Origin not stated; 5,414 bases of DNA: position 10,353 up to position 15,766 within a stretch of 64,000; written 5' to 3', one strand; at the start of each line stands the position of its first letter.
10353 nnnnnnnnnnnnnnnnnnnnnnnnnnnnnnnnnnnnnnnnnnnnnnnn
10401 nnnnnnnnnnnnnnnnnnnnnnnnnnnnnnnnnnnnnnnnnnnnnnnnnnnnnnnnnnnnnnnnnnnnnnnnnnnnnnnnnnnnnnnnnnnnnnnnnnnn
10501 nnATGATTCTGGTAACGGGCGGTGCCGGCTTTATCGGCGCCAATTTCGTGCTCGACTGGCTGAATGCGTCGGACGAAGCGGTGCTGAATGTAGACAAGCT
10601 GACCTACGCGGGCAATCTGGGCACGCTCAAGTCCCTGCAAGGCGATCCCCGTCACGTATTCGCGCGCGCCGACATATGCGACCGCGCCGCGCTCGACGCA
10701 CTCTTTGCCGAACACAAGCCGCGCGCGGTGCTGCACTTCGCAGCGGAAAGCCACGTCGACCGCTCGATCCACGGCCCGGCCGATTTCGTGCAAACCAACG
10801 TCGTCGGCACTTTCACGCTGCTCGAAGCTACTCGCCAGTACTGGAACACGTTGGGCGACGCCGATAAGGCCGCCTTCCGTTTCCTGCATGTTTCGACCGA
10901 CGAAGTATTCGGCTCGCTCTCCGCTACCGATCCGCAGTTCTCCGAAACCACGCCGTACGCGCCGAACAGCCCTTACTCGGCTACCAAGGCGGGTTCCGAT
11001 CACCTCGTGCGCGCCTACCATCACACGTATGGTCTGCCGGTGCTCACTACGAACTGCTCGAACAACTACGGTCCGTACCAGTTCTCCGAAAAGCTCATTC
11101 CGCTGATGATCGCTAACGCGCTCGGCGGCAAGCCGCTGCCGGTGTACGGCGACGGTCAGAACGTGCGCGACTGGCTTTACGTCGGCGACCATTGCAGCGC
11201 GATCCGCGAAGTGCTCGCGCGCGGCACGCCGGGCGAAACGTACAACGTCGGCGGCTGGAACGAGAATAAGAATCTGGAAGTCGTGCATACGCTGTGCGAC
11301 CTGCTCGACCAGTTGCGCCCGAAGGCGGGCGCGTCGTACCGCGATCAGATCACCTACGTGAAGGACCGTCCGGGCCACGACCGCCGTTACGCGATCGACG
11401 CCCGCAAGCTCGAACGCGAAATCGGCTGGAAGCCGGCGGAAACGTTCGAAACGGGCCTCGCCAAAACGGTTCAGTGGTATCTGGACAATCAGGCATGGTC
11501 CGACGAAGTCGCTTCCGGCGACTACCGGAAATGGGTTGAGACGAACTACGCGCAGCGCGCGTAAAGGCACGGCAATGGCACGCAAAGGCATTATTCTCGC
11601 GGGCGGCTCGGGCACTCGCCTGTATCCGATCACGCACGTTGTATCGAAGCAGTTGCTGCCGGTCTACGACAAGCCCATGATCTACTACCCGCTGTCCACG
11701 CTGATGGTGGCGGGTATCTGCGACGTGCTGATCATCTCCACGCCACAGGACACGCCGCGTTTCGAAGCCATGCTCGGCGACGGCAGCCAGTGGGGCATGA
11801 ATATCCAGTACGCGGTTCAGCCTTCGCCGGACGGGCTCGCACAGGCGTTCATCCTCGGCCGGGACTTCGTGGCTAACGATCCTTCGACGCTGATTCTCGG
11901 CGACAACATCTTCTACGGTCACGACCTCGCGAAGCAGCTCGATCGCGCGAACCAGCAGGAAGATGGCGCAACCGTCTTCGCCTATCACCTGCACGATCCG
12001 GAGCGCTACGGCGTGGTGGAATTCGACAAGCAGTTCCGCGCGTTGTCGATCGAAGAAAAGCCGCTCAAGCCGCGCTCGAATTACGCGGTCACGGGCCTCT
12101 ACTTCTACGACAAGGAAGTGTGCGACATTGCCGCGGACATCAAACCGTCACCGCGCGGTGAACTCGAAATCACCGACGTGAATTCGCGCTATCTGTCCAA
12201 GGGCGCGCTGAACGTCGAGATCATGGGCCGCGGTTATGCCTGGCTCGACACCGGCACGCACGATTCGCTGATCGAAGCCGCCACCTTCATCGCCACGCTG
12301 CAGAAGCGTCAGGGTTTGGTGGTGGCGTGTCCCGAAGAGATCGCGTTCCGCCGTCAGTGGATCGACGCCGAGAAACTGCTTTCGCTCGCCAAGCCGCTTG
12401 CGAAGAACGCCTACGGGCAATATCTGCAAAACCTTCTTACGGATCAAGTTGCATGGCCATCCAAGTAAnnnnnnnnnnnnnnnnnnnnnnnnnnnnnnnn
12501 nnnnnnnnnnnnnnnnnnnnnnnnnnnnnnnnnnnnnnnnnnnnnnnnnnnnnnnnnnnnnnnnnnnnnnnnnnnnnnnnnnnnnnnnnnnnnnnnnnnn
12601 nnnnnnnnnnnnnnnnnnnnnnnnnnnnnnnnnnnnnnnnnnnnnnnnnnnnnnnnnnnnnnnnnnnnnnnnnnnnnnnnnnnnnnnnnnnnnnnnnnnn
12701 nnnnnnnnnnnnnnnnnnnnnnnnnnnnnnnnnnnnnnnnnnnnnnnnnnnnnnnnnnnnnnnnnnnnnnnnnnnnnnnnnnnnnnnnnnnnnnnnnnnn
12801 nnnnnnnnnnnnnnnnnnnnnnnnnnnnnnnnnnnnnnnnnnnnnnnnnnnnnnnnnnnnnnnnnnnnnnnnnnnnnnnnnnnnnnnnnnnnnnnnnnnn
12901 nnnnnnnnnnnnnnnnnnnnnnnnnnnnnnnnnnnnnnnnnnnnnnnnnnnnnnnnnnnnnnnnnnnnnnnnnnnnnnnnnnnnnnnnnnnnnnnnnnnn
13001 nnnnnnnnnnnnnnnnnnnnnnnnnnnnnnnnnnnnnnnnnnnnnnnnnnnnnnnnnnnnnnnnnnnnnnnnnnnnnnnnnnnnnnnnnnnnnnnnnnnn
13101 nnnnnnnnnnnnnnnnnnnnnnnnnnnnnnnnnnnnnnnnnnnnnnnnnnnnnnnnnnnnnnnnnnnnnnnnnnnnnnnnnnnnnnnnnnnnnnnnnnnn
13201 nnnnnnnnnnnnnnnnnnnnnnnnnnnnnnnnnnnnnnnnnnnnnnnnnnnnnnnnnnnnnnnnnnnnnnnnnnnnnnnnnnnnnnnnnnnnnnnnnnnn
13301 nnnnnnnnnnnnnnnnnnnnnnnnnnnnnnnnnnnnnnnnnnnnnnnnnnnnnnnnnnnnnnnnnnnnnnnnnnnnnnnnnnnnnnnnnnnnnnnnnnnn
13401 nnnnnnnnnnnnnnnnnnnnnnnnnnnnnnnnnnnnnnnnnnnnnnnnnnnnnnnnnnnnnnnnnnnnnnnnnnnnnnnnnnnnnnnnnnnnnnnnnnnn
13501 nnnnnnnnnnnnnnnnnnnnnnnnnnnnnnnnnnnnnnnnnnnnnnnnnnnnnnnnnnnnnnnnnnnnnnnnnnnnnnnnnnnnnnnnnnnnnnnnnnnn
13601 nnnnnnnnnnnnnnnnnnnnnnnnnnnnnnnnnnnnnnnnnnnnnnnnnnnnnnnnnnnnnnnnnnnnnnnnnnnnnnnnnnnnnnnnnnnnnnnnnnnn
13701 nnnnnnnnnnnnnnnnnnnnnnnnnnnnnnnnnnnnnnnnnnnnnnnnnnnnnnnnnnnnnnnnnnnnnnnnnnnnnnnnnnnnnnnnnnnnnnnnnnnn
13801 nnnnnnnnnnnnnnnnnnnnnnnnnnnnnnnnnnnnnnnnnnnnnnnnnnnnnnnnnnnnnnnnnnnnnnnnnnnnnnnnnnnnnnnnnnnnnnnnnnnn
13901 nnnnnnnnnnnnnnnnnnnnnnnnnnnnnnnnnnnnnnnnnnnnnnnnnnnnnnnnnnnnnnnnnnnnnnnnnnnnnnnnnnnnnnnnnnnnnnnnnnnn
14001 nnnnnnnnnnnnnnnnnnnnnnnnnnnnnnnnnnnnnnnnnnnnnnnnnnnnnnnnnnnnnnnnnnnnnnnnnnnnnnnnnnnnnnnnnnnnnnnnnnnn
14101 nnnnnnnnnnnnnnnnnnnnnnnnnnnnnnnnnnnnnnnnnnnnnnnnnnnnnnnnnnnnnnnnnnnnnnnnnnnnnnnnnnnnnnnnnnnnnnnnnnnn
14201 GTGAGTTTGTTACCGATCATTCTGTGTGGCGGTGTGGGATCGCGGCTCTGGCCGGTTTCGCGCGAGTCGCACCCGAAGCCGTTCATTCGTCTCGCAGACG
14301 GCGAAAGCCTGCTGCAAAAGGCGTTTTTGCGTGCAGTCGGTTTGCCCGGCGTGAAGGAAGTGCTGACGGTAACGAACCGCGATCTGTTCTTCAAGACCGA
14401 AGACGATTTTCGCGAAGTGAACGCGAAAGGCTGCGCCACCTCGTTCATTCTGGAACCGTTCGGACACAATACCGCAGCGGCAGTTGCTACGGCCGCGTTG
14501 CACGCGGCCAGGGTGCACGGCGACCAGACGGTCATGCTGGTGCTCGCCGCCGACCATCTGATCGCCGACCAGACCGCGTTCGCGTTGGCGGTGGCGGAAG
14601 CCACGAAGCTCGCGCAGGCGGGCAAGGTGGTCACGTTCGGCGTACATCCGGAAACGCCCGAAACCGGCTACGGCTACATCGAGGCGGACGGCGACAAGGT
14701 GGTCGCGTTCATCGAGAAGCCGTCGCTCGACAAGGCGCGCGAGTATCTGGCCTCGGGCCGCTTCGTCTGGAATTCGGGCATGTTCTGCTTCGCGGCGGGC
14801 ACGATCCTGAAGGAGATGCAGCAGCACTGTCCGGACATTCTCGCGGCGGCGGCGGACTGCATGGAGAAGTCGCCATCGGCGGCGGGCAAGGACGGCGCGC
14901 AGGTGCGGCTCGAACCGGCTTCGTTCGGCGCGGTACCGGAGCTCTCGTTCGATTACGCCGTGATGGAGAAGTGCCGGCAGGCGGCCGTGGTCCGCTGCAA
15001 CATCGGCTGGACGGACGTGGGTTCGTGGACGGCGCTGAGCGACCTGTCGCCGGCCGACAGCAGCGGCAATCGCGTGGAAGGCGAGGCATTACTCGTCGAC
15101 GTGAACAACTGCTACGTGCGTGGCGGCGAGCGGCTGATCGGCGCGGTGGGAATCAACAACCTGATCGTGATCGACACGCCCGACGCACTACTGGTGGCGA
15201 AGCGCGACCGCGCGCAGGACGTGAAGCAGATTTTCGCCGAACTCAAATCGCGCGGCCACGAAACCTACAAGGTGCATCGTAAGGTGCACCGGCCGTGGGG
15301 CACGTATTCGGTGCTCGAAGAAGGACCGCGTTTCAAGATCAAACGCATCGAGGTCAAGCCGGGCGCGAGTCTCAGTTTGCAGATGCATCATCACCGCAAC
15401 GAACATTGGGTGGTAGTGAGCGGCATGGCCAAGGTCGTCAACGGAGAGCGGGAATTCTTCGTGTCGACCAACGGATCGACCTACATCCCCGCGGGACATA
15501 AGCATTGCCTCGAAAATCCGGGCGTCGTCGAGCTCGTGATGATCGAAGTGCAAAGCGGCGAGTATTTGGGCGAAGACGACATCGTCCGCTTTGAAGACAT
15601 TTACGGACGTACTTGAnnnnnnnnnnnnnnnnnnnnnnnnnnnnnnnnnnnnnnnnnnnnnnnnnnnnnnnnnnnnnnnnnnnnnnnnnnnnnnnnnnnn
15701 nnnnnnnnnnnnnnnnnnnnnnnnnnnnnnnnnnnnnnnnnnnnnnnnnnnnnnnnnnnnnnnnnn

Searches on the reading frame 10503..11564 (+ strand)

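Call 19: search_protein_families(library=pfam, proteins=[window:10503-11564:+], max_evalue=0.0001)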
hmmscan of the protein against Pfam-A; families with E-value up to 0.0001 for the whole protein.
window:10503-11564:+ (353 aa): 6 families
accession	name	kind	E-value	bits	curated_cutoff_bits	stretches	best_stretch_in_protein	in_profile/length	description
PF16363.11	GDP_Man_Dehyd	-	9.1e-94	315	27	1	3-322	1-332/332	GDP-mannose 4,6 dehydratase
PF01370.27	Epimerase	-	2.6e-66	223.9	20.9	1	2-250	1-240/240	NAD dependent epimerase/dehydratase family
PF04321.23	RmlD_sub_bind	-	7.3e-13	48.7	27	1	2-175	3-142/287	RmlD substrate binding domain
PF01073.25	3Beta_HSD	-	2e-10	40.6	22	1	3-232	1-223/280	3-beta hydroxysteroid dehydrogenase/isomerase family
PF02719.21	Polysacc_synt_2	-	3.8e-10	39.9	20.2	1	2-112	1-117/293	Polysaccharide biosynthesis protein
PF07993.18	NAD_binding_4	-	4.9e-08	32.9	20.1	1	74-186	90-205/258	Male sterility protein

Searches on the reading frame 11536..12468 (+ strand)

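Call 19: search_protein_families(library=pfam, proteins=[window:11536-12468:+], max_evalue=0.0001)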
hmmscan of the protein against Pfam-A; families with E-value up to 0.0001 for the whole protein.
window:11536-12468:+ (310 aa): 2 families
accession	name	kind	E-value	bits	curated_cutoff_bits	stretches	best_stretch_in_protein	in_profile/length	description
PF00483.29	NTP_transferase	-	1.8e-78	264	21.2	1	17-253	1-243/245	Nucleotidyl transferase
PF12804.13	NTP_transf_3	-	9e-09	36.1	27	1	18-151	1-123/160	MobA-like NTP transferase domain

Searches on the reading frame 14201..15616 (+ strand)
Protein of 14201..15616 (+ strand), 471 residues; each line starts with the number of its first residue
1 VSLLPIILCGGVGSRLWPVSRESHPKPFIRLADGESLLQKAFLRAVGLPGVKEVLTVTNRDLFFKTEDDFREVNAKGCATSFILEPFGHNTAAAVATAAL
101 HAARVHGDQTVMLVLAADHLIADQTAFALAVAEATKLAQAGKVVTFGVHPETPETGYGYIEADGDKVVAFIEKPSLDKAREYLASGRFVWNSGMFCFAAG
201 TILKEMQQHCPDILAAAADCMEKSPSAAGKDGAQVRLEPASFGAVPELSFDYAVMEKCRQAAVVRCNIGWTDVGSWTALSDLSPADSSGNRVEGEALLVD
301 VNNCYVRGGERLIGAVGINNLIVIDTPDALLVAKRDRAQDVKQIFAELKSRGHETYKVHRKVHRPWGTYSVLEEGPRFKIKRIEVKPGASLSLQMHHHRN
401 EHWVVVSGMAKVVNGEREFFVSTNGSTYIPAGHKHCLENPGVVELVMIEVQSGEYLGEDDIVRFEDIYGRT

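Call 19: search_protein_families(library=pfam, proteins=[window:14201-15616:+], max_evalue=0.0001)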
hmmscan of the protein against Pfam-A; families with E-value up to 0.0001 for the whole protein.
window:14201-15616:+ (471 aa): 5 families
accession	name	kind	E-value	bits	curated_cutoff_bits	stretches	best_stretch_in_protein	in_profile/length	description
PF01050.24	MannoseP_isomer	-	7.4e-52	174.9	23.6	1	352-466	2-116/116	Mannose-6-phosphate isomerase C-terminal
PF00483.29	NTP_transferase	-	4.7e-49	167.6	21.2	1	5-286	2-242/245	Nucleotidyl transferase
PF22640.1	ManC_GMP_beta-helix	-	1.1e-17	64.2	27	1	294-348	1-55/55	MannoseP isomerase/GMP-like beta-helix domain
PF07883.17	Cupin_2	-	1.4e-09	37.9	27.2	1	383-449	3-68/70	Cupin domain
PF12804.13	NTP_transf_3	-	3.6e-08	34.2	27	1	6-137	2-114/160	MobA-like NTP transferase domain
